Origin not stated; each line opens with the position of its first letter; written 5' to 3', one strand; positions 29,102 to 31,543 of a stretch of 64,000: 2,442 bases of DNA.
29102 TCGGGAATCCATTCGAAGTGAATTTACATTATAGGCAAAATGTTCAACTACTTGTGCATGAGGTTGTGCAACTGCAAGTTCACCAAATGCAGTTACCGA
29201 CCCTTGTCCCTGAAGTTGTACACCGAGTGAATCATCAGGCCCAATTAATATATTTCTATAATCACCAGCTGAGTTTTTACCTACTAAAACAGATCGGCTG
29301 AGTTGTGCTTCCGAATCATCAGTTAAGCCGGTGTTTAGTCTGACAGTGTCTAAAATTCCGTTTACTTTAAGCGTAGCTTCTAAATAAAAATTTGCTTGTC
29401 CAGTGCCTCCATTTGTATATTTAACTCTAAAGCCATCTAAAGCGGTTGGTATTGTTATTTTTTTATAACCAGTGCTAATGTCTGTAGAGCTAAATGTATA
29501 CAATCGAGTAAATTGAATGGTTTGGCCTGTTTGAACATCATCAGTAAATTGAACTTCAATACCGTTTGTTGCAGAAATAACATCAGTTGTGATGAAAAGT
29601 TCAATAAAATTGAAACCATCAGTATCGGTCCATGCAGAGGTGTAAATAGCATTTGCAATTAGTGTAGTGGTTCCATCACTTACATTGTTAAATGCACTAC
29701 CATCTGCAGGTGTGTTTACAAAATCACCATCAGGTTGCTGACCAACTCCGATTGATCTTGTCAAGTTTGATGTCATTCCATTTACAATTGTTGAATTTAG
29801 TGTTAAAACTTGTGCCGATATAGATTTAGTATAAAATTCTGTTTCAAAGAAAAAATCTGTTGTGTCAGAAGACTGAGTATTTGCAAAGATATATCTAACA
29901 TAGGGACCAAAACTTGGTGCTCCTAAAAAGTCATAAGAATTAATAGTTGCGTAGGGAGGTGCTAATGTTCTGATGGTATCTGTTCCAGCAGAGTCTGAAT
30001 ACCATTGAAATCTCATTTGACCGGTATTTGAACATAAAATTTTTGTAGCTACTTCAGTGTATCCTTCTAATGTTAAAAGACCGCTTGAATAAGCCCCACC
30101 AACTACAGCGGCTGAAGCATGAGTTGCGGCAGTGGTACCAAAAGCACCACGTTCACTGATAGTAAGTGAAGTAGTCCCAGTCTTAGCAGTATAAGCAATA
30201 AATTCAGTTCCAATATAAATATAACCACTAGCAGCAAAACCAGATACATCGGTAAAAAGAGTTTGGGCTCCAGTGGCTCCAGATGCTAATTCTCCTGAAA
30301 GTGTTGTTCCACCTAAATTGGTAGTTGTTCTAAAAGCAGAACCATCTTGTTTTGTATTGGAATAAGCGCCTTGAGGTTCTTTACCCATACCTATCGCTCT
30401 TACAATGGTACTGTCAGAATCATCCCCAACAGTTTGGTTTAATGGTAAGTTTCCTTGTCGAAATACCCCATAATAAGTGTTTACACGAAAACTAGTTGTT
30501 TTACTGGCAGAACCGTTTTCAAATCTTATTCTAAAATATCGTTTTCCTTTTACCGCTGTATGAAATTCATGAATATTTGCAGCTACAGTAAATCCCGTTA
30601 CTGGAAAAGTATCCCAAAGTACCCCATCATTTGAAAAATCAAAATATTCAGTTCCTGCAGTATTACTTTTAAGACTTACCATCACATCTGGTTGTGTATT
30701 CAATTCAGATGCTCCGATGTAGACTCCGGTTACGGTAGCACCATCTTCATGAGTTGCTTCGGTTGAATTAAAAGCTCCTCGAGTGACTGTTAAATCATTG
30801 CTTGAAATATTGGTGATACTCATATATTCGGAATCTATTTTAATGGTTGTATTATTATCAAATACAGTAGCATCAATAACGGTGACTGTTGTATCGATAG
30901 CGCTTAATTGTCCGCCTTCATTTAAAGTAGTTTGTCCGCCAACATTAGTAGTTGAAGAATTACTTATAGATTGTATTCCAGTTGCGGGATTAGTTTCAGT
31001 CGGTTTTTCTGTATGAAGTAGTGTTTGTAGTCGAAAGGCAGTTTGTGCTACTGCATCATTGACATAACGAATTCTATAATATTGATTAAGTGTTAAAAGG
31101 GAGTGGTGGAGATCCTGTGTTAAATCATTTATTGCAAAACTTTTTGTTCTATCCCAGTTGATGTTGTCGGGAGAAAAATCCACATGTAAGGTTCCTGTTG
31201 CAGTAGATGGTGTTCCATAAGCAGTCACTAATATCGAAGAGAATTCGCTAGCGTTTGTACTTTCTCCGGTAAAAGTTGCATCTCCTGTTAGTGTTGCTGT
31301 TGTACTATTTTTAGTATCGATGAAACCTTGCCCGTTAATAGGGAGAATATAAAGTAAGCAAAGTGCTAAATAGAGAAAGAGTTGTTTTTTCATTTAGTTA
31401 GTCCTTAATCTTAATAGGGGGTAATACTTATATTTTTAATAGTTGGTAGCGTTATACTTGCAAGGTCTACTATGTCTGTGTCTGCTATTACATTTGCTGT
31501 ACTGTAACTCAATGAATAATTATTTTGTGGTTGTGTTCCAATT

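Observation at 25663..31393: Paired modular giants: discoidin-like jelly-rolls (x4 versus x1), a twice-repeated RGAF-x-T-x-ATH mini-domain and a shared ~500-aa C-terminal module with a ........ motif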

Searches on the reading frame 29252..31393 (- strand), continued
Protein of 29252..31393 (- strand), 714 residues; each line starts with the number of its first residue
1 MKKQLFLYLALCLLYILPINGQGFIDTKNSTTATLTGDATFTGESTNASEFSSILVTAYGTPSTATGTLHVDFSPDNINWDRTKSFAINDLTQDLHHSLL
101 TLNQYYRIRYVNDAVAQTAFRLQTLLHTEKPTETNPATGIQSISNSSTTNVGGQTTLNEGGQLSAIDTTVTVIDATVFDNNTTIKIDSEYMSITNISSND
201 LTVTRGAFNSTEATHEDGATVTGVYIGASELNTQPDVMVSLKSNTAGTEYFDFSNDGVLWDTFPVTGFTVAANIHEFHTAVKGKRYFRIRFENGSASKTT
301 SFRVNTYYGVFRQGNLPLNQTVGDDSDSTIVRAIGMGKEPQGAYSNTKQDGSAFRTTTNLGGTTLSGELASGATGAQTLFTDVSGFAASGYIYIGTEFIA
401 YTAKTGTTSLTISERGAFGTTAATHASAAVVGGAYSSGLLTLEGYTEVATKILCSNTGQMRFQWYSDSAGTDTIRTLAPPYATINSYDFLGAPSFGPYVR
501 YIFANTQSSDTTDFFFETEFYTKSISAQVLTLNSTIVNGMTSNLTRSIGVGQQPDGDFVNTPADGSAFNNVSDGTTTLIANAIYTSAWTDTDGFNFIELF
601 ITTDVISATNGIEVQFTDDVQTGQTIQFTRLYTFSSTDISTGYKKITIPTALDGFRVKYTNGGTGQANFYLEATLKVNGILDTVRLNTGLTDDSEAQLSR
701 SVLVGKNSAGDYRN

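Call 104: find_encoding_contigs(protein=P0163, flank=10000, max_places=1)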
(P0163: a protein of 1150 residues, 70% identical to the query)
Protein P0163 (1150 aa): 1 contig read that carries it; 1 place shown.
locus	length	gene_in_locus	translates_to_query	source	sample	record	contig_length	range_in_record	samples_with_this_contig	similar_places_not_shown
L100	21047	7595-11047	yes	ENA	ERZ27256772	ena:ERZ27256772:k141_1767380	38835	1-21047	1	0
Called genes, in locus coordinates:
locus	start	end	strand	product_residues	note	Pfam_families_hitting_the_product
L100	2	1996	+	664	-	?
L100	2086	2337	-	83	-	-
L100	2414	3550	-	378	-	-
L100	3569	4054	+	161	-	-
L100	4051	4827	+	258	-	-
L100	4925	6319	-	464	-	PF08238:Sel1 (faint)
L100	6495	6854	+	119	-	-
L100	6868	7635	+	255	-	-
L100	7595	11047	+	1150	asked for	-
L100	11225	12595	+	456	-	PF01593:Amino_oxidase, PF13450:NAD_binding_8, PF00173:Cyt-b5 (weak)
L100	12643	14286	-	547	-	PF13385:Laminin_G_3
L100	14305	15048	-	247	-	-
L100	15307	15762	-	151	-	-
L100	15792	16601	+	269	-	PF18761:Heliorhodopsin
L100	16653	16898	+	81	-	-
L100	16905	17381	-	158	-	-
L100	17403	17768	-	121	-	-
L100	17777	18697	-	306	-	-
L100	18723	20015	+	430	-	-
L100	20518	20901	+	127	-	-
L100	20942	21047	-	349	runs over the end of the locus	PF05721:PhyH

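Call 115: search_protein_families(library=phrogs, proteins=[L028:4124-5572:+, L028:5572-8751:+, L028:9974-11149:+, L028:11146-13224:+, L028:13226-15205:+, L028:17440-19869:+, L022:2599-4839:+, L022:4839-6050:+, L022:9133-10479:+, L022:1523-2602:+], max_evalue=0.0001)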
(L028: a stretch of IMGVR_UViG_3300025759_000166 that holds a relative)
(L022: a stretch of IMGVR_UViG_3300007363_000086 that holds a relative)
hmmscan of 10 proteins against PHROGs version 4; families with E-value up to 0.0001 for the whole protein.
L028:4124-5572:+ (482 aa): 0 families

L028:5572-8751:+ (1059 aa): 0 families

L028:9974-11149:+ (391 aa): 1 family
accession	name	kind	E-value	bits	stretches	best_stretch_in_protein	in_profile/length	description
phrog_8198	-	unknown function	1.5e-21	77.9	1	140-389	41-260/262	-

L028:11146-13224:+ (692 aa): 0 families

L028:13226-15205:+ (659 aa): 3 families
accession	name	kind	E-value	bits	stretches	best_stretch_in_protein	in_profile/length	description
phrog_17640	-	tail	1.1e-07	32.5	1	49-144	79-175/431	tail fiber protein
phrog_19929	-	tail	1.8e-06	27.4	1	56-144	180-266/761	tail fiber protein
phrog_4250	-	tail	1e-05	25.1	1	48-214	148-292/786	EPS depolymerase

L028:17440-19869:+ (809 aa): 0 families

L022:2599-4839:+ (746 aa): 1 family
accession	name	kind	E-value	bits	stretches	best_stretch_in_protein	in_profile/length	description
phrog_1216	-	head and packaging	7.9e-143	478.5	1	3-689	13-704/714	portal protein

L022:4839-6050:+ (403 aa): 1 family
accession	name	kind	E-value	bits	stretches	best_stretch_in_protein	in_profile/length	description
phrog_8198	-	unknown function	1.8e-07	31.7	1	168-397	46-257/262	-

L022:9133-10479:+ (448 aa): 3 families
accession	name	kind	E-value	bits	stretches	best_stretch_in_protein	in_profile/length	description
phrog_36377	-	unknown function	1.2e-06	28.3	0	189-241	317-369/628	-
phrog_7590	-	unknown function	2.5e-06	28.4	0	87-167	69-149/234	-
phrog_13126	-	moron, auxiliary metabolic gene and host takeover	2.5e-05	24.7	1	24-142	176-298/394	beta-1,4-glycosyltransferase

L022:1523-2602:+ (359 aa): 5 families
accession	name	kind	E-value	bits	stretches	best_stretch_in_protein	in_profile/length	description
phrog_3717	-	head and packaging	9.2e-41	141.1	1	1-210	52-270/277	terminase large subunit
phrog_2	-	head and packaging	1.8e-39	137.2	1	5-344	307-596/807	terminase large subunit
phrog_6672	-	head and packaging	1.6e-37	129.3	1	215-340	5-129/145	terminase large subunit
phrog_5653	-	head and packaging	3.6e-37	129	1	172-349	7-189/199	terminase large subunit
phrog_18557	-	head and packaging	2e-06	28.8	1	272-338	4-71/88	terminase large subunit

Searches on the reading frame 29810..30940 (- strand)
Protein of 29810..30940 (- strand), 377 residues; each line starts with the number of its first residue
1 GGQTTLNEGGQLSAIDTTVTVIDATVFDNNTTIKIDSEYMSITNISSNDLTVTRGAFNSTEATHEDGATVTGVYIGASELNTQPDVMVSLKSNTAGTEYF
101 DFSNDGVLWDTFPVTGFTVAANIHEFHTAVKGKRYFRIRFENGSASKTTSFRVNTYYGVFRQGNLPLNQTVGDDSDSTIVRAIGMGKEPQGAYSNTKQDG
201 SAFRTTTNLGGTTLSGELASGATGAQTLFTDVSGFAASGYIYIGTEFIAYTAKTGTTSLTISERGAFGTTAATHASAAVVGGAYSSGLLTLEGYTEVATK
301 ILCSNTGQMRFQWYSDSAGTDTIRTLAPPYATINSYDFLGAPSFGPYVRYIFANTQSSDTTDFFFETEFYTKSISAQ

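Call 84: search_dna_similar(query=window:29810-30940:-, collection=phages, mode=protein, max_rows=30, max_evalue=0.001)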
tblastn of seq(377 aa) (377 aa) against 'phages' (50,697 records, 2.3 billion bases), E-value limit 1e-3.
Records with a match: 8; places in all: 10; records where one place covers at least 80% of the query: 0.
Best place of each record, by identity: <60% 8.
By first word of the organism name: Synechococcus 4; Cyanophage 4.
By host as written in the record: Synechococcus sp. CB0101 2; Synechococcus sp. MW02 2; Prochlorococcus NATL2A 2; Prochlorococcus sp. NATL2A 2.
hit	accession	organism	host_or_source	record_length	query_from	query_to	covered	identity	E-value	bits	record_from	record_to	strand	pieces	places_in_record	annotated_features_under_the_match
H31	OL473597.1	Synechococcus phage S-SZBM1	Synechococcus sp. CB0101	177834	1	79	21%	43.2%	1e-4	50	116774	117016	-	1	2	tail sheath protein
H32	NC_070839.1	Synechococcus phage S-SZBM1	Synechococcus sp. CB0101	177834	1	79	21%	43.2%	1e-4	50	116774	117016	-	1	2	tail sheath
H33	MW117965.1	Synechococcus phage S-H38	Synechococcus sp. MW02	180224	4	71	18%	48.5%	6e-5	51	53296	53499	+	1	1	hypothetical protein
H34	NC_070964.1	Synechococcus phage S-H38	Synechococcus sp. MW02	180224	4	71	18%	48.5%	6e-5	51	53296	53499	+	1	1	hypothetical protein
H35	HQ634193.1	Cyanophage P-RSM6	Prochlorococcus NATL2A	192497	1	71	19%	45.2%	4e-5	52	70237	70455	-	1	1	tail sheath protein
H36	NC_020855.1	Cyanophage P-RSM6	Prochlorococcus NATL2A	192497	1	71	19%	45.2%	4e-5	52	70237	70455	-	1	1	tail sheath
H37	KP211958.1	Cyanophage P-TIM40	Prochlorococcus sp. NATL2A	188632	1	71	19%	41.1%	3e-4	49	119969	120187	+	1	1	tail sheath monomer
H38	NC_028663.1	Cyanophage P-TIM40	Prochlorococcus sp. NATL2A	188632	1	71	19%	41.1%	3e-4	49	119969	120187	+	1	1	tail sheath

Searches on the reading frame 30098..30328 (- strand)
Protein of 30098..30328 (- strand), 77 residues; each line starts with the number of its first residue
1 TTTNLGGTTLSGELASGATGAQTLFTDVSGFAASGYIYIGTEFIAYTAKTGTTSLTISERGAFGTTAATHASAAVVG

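Call 57: search_solved_structures(query=A3, max_evalue=1, show_alignments=3)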
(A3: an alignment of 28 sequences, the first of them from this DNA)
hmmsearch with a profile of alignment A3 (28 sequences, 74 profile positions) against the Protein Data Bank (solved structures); distinct sequences matched with E-value up to 1: 3.
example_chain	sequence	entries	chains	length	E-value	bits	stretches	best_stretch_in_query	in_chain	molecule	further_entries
8vjh_A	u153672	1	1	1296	1e-08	38.2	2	31-70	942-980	Minor tail protein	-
9k4a_A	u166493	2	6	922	0.037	17.2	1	3-40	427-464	Depolymerase, capsule K1-specific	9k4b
9fn4_A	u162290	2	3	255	0.92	12.7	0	50-68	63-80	Peptidase C39-like domain-containing protein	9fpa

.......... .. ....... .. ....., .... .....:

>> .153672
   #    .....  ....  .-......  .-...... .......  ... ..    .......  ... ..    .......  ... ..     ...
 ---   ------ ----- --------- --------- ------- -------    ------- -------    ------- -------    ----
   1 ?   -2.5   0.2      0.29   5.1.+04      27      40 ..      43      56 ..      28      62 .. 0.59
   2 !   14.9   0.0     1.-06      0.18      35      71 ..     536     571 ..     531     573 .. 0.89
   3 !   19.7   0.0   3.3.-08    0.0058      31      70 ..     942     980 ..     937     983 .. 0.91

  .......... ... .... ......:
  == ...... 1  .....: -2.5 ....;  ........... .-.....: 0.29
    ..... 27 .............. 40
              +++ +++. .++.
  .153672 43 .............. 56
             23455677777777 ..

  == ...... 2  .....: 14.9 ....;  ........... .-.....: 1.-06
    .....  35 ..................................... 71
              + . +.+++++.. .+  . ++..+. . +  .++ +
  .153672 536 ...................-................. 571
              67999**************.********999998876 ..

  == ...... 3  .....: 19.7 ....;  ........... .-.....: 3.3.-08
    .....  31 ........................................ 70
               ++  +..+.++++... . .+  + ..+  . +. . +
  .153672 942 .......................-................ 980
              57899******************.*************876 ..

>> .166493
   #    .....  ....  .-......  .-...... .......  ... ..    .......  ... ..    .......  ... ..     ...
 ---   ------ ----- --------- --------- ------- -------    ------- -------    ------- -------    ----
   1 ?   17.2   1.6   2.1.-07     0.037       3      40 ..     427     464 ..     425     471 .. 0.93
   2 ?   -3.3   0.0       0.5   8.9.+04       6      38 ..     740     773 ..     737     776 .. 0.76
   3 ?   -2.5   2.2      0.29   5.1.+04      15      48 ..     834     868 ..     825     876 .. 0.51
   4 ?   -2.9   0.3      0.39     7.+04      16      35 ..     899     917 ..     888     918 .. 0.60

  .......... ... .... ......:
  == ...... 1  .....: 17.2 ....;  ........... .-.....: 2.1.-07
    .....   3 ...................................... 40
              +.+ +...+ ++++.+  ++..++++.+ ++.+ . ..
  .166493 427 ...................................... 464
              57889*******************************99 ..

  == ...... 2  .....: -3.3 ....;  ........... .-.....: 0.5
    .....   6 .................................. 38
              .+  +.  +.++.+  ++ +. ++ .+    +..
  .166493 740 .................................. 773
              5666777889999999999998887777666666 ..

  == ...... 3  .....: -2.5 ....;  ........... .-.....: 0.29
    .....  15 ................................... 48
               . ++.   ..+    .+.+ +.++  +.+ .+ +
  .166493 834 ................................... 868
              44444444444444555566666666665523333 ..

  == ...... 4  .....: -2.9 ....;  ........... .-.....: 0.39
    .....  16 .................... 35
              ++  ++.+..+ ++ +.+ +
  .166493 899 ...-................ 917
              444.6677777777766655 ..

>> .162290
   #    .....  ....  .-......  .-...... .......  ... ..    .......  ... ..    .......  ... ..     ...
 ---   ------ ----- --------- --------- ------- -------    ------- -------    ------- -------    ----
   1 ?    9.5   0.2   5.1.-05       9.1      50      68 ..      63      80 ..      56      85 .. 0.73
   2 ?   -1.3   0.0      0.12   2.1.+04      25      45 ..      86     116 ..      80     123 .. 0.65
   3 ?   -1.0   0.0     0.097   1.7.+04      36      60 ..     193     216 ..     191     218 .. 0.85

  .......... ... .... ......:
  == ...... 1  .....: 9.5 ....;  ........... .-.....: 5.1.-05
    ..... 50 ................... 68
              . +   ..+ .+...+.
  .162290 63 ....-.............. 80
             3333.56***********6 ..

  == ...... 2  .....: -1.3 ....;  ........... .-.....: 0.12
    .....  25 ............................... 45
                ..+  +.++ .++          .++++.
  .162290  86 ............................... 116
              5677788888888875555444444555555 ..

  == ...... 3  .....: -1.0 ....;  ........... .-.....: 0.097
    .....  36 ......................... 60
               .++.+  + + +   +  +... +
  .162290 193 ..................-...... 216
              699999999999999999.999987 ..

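Call 58: search_protein_families(library=pfam, alignment_id=A3, max_evalue=1)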
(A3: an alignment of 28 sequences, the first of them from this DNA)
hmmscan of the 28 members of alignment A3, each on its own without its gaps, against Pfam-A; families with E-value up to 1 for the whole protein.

A. member 1, seq(77 aa): 0 families

B. families by the number of members that match (of 28 scanned): 8 families
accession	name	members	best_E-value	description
PF08903.17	DUF1846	1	0.0052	Domain of unknown function DUF1846, N-terminal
PF23374.1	Fn3_arc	1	0.017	Archaeal fibronectin-III type-like domain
PF20628.3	Dyp_perox_C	1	0.027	Dyp-type peroxidase, C-terminal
PF23666.2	Rcc01698_C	1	0.072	Rcc01698-like, C-terminal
PF16482.11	Staufen_C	1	0.077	Staufen C-terminal domain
PF01957.25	NfeD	1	0.13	NfeD-like C-terminal, partner-binding domain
PF09136.16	Glucodextran_B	1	0.24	Glucodextranase, domain B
PF01755.23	Glyco_transf_25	1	0.37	Glycosyltransferase family 25 (LPS biosynthesis protein)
